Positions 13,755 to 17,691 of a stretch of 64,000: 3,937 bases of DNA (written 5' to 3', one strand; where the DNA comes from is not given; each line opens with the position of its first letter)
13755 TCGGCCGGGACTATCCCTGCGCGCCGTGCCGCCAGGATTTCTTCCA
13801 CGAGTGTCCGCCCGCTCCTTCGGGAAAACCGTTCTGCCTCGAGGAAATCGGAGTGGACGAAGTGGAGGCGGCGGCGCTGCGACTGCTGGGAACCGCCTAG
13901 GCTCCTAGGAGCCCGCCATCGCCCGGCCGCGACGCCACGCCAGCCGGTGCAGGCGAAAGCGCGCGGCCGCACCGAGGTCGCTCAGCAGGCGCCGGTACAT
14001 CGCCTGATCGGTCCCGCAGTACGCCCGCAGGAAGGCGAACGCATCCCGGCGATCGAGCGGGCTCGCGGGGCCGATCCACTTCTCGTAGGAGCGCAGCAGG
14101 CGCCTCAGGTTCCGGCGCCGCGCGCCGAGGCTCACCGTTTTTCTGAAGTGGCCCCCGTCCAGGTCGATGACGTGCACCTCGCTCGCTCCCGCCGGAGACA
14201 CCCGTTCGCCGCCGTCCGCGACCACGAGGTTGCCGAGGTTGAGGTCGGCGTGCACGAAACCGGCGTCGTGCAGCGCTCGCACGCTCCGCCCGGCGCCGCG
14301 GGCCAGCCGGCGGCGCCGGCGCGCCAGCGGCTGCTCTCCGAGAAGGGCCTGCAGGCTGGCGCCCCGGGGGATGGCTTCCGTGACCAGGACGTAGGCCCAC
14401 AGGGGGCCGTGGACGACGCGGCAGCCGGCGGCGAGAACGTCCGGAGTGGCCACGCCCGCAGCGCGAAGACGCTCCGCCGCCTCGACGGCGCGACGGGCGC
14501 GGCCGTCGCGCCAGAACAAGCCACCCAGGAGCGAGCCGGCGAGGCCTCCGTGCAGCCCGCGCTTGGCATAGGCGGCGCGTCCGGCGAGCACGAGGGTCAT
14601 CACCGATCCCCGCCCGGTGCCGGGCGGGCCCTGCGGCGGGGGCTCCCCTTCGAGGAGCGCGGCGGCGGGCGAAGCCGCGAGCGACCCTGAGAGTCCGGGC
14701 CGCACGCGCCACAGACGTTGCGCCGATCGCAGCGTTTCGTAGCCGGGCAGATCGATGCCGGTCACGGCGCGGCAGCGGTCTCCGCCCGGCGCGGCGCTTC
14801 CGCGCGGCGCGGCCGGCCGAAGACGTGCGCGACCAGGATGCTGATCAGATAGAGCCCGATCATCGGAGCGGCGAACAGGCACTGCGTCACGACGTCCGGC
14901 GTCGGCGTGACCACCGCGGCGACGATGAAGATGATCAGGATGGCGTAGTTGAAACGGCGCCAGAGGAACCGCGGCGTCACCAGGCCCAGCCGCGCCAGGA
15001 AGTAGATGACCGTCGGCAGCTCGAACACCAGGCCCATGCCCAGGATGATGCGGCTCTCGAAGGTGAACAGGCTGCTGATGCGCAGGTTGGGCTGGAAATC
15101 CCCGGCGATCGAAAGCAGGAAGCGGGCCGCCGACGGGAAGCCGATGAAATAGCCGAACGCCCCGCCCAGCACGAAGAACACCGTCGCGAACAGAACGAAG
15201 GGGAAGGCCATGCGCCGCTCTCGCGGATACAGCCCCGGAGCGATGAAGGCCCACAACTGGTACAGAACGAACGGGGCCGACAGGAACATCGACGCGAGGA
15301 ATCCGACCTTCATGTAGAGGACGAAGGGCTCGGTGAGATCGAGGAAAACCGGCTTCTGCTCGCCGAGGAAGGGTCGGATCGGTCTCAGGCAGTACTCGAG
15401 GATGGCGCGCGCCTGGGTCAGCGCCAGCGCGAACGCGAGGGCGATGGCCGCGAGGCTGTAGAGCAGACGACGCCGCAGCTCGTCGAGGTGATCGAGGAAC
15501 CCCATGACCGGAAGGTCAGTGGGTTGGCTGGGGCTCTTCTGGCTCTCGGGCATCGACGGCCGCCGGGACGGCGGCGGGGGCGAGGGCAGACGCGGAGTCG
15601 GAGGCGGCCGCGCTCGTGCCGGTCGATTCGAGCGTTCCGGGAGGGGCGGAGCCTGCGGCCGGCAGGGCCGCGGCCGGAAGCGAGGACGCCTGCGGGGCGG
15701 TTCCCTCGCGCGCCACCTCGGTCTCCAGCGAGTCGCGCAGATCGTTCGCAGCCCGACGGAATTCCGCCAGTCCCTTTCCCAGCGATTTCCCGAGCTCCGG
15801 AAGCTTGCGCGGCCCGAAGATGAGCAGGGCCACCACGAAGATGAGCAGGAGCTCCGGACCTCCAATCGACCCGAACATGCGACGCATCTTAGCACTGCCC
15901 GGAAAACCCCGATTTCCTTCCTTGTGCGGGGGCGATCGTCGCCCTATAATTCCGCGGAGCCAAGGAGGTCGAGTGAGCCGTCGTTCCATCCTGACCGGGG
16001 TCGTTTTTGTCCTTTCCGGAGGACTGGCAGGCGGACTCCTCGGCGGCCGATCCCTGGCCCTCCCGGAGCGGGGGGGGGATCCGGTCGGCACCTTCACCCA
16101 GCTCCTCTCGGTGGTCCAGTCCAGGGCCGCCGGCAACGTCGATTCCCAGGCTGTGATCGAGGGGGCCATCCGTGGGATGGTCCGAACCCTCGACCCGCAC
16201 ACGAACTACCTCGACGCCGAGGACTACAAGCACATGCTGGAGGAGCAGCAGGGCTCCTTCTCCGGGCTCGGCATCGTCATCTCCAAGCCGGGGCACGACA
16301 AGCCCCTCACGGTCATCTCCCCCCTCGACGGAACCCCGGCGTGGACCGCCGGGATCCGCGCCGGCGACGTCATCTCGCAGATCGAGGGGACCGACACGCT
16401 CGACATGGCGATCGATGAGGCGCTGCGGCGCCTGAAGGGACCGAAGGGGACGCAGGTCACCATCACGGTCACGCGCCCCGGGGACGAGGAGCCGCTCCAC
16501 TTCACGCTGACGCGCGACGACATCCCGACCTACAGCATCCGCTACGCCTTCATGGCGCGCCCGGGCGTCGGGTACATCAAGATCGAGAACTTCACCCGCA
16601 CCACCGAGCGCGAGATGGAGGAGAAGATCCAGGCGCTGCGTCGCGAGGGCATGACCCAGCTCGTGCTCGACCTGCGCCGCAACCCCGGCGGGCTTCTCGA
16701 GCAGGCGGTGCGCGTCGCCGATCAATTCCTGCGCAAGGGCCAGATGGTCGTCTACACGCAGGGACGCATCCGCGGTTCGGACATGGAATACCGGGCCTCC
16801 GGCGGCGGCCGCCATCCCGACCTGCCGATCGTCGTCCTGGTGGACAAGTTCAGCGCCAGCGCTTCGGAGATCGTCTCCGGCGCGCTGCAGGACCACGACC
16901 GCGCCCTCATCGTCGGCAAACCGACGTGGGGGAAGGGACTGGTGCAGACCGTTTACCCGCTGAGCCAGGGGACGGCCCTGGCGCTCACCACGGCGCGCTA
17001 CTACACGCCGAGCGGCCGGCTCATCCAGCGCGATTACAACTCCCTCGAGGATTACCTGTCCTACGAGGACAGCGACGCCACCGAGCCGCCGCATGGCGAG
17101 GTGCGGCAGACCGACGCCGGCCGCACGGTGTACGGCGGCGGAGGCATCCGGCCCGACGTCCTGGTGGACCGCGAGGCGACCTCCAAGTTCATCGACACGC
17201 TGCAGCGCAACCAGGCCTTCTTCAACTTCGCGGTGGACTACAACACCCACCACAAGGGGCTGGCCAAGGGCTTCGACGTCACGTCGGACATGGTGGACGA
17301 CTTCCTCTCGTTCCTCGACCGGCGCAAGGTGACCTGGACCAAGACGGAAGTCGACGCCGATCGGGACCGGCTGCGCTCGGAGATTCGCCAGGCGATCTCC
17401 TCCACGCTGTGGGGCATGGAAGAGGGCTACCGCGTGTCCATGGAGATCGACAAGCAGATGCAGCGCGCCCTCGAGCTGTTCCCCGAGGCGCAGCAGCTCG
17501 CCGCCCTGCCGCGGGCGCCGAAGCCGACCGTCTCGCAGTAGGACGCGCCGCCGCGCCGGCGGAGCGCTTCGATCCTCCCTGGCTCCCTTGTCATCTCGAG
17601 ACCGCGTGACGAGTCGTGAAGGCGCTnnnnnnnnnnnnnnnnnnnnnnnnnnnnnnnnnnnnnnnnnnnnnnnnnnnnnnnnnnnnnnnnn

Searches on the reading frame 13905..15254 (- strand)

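Call 78: search_protein_families(library=pfam, proteins=[window:13905-15254:-], max_evalue=0.00001)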
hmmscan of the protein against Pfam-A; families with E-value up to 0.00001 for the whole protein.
window:13905-15254:- (449 aa): 1 family
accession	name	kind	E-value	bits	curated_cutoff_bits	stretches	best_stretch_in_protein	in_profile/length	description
PF06293.20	Kdo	-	4.4e-21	75.7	21.3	1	251-412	56-207/207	Lipopolysaccharide kinase (Kdo/WaaP) family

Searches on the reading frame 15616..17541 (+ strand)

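Call 78: search_protein_families(library=pfam, proteins=[window:15616-17541:+], max_evalue=0.00001)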
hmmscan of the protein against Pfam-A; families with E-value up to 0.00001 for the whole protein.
window:15616-17541:+ (641 aa): 5 families
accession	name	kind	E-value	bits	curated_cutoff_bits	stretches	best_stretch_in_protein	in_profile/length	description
PF03572.23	Peptidase_S41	-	6.1e-51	172.7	24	1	318-472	2-156/165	Peptidase family S41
PF17820.7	PDZ_6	-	6.6e-11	42.2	27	1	235-287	4-54/54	PDZ domain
PF00595.29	PDZ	-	3.6e-09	37.3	23.2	1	212-285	8-80/81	PDZ domain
PF22694.1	CtpB_N-like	-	1.6e-06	28.9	27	1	161-202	42-84/85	Activating protease CtpB N-terminal domain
PF13180.12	PDZ_2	-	3.3e-06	27.7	27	1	227-293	10-75/80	PDZ domain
